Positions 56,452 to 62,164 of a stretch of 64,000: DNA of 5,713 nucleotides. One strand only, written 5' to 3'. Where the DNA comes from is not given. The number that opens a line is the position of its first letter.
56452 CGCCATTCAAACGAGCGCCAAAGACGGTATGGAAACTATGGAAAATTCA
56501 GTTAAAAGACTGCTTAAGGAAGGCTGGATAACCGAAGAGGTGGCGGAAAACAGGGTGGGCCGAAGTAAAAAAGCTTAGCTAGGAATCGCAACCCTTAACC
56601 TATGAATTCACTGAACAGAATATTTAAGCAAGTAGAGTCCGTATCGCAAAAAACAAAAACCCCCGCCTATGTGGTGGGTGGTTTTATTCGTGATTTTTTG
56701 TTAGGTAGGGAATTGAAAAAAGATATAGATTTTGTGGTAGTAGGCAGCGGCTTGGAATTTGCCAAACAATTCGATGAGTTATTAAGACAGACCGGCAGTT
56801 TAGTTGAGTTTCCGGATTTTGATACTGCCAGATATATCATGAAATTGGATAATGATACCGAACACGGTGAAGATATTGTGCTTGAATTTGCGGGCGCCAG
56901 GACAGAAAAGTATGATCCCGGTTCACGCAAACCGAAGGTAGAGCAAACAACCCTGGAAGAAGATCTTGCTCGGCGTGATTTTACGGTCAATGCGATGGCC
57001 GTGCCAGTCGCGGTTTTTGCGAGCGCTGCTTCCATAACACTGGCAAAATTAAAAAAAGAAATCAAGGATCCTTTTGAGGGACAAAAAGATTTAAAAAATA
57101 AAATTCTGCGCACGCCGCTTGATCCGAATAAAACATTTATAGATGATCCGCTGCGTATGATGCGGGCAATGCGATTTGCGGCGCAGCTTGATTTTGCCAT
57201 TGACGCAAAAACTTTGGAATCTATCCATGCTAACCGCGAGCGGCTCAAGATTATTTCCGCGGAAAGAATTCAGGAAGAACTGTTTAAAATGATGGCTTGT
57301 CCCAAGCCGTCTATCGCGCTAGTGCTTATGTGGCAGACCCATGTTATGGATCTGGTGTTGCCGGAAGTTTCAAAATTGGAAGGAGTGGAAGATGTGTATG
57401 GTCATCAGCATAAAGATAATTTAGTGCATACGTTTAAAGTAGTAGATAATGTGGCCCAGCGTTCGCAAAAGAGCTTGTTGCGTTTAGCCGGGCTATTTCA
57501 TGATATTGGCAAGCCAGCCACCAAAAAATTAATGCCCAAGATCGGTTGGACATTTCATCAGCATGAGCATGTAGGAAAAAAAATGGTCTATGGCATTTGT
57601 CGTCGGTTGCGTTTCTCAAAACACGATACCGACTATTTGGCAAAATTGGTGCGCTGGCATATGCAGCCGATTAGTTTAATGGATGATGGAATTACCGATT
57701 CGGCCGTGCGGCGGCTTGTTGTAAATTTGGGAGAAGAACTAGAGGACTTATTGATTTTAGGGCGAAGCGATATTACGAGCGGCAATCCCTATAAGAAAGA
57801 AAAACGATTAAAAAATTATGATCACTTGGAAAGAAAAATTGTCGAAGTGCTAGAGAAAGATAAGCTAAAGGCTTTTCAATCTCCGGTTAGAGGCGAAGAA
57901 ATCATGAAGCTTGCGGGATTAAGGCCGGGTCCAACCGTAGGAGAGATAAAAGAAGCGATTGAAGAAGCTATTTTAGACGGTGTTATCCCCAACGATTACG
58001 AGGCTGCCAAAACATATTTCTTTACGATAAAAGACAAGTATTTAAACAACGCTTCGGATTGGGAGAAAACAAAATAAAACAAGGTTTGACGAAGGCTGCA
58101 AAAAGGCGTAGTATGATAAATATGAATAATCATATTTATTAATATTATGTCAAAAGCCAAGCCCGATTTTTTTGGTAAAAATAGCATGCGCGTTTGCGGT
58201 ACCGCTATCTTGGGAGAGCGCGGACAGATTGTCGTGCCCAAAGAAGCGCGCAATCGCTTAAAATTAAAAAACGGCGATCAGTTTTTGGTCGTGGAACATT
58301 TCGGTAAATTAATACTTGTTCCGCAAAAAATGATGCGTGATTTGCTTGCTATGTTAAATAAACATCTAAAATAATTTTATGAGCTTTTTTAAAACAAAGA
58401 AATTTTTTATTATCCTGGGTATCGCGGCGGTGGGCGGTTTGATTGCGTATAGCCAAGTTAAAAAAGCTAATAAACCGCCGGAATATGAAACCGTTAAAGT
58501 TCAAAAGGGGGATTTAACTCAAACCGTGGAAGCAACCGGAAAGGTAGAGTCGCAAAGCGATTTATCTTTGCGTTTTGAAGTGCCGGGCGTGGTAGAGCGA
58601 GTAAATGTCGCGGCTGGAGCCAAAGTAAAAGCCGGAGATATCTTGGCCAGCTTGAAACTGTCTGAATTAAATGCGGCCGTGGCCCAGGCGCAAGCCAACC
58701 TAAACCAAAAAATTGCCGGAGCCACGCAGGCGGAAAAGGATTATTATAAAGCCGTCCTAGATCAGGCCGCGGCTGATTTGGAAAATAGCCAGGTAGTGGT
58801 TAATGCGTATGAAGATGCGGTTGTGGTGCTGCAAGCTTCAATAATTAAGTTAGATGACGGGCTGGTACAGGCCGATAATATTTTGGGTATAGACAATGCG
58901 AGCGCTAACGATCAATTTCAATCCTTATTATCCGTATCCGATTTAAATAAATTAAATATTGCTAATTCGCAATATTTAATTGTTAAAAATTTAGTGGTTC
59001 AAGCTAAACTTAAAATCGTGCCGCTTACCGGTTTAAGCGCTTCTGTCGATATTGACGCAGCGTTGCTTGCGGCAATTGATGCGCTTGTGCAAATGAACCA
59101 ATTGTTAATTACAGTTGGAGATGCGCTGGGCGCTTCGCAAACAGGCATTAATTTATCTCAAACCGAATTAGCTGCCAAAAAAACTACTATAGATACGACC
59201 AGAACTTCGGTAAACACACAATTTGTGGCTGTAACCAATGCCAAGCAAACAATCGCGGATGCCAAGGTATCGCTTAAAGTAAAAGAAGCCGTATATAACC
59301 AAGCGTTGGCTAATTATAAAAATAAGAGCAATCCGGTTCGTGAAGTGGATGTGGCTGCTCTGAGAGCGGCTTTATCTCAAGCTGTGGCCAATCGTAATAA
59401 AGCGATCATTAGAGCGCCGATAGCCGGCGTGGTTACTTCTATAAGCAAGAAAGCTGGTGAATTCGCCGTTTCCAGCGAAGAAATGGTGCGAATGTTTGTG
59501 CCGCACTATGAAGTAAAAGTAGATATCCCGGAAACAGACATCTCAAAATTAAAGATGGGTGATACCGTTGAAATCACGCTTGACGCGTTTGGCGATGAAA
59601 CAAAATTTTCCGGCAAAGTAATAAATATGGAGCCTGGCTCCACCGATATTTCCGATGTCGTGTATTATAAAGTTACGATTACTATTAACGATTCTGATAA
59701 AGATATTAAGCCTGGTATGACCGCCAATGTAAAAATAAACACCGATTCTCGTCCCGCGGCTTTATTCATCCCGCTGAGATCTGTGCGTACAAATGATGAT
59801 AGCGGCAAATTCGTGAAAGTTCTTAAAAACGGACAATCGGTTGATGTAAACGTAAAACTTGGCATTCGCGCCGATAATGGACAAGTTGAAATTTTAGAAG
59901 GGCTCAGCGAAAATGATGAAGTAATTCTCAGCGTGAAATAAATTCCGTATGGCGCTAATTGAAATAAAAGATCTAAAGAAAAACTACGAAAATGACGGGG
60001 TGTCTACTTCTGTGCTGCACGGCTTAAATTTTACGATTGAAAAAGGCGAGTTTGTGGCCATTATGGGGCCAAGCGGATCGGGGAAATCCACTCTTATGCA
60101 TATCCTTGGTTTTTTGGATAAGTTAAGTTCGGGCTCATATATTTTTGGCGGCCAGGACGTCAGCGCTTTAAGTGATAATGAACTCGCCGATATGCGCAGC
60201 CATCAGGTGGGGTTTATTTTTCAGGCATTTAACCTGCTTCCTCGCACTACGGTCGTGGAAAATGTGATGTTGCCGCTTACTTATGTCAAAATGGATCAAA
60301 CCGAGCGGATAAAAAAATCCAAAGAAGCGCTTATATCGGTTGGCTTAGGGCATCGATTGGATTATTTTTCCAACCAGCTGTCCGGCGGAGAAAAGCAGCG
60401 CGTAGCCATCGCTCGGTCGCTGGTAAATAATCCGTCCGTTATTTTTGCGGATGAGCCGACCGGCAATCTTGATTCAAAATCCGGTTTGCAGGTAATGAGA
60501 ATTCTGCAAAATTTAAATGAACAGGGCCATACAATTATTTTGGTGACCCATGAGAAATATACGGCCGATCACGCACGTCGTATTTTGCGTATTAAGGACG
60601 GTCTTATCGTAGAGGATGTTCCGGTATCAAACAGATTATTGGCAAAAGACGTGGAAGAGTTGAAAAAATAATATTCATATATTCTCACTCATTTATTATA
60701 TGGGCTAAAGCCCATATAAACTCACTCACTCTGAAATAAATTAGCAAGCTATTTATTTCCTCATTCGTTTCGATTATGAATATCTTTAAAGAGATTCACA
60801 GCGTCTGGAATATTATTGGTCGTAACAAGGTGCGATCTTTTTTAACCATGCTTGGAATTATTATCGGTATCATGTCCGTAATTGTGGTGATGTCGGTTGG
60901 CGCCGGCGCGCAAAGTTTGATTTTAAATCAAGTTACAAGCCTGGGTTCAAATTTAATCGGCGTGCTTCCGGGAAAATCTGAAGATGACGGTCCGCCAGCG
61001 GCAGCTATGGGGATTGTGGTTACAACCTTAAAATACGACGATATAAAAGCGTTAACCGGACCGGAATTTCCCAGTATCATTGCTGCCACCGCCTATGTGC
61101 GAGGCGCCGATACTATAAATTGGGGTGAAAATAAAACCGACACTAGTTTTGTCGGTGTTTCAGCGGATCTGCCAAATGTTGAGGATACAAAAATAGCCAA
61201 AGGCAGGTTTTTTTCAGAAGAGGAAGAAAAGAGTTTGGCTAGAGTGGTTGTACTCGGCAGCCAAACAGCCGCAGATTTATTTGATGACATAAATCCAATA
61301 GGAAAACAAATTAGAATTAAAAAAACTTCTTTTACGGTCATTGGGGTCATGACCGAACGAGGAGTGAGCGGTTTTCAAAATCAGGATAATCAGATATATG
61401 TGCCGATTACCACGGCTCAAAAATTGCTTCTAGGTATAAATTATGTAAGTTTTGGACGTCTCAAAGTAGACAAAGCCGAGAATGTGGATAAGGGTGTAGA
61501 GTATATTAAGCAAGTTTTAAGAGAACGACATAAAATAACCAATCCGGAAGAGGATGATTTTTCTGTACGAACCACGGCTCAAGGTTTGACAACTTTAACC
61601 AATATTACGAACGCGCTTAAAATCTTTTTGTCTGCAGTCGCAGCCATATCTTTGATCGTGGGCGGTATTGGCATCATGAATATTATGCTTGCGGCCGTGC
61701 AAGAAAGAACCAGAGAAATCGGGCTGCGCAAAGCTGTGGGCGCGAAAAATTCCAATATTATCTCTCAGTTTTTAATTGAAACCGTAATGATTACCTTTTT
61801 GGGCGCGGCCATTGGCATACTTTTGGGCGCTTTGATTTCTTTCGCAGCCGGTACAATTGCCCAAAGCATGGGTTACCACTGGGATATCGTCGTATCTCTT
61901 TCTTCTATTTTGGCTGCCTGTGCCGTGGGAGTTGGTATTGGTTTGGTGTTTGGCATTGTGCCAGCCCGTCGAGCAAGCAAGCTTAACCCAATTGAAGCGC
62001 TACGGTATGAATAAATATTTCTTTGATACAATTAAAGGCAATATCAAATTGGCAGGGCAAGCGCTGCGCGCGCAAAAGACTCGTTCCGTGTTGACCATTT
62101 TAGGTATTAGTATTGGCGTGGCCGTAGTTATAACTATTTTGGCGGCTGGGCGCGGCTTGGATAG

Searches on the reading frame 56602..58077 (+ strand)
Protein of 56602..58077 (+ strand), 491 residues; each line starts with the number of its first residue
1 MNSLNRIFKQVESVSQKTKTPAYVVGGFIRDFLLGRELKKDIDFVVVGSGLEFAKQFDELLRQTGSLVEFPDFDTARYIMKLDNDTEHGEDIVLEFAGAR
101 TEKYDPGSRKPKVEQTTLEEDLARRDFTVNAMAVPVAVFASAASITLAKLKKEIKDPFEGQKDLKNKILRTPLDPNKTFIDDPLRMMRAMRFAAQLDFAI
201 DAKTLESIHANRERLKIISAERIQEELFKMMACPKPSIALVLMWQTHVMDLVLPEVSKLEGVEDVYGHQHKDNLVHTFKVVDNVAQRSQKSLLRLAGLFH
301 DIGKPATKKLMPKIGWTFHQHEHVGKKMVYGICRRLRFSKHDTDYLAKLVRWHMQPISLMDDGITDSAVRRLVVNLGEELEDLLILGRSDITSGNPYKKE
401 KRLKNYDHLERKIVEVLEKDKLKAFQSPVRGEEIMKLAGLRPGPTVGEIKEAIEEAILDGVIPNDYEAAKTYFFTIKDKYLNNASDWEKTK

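Call 29: search_protein_families(library=pfam, proteins=[window:56602-58077:+], max_evalue=0.00001)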
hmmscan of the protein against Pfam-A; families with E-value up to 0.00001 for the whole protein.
window:56602-58077:+ (491 aa): 3 families
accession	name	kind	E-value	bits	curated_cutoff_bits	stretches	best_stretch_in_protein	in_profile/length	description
PF01743.26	PolyA_pol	-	1.3e-24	87.4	23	1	22-170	1-126/126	Poly A polymerase head domain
PF12627.12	PolyA_pol_RNAbd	-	3.5e-18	65.6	22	1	197-257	1-61/64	Probable RNA and SrmB- binding site of polymerase A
PF01966.28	HD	-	1.3e-09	38.8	22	1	288-358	22-90/116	HD domain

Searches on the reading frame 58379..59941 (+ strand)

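Call 29: search_protein_families(library=pfam, proteins=[window:58379-59941:+], max_evalue=0.00001)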
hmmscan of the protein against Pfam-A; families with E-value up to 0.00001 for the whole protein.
window:58379-59941:+ (520 aa): 3 families
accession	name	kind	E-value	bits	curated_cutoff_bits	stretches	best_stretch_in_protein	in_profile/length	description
PF16576.10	HlyD_D23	-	5.2e-15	55.8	30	1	303-449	77-214/214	Barrel-sandwich domain of CusB or HlyD membrane-fusion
PF13437.12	HlyD_3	-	2.3e-12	48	22.2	1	344-446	2-106/106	HlyD family secretion protein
PF13533.13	Biotin_lipoyl_2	-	2.5e-07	30.8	29.8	1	65-92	4-31/32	Biotin-lipoyl like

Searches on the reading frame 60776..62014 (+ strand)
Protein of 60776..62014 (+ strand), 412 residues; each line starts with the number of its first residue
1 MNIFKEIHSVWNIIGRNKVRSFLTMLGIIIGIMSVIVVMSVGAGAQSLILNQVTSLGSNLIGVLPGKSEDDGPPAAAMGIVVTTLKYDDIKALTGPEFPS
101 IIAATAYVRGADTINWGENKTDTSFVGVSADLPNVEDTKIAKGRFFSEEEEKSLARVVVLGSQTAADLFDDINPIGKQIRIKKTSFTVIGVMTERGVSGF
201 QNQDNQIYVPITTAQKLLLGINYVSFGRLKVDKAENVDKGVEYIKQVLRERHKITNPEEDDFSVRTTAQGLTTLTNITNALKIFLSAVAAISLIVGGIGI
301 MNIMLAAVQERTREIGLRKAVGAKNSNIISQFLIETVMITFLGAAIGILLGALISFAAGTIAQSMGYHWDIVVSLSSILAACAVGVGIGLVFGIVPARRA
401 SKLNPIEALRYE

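Call 29: search_protein_families(library=pfam, proteins=[window:60776-62014:+], max_evalue=0.00001)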
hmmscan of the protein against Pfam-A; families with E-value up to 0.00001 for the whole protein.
window:60776-62014:+ (412 aa): 2 families
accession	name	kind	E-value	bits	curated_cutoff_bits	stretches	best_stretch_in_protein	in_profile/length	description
PF12704.14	MacB_PCD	-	1.5e-45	156.5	27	1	21-246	1-206/207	MacB-like periplasmic core domain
PF02687.27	FtsX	-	7.2e-22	78.1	25.5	1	287-405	2-120/120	FtsX-like permease C-terminal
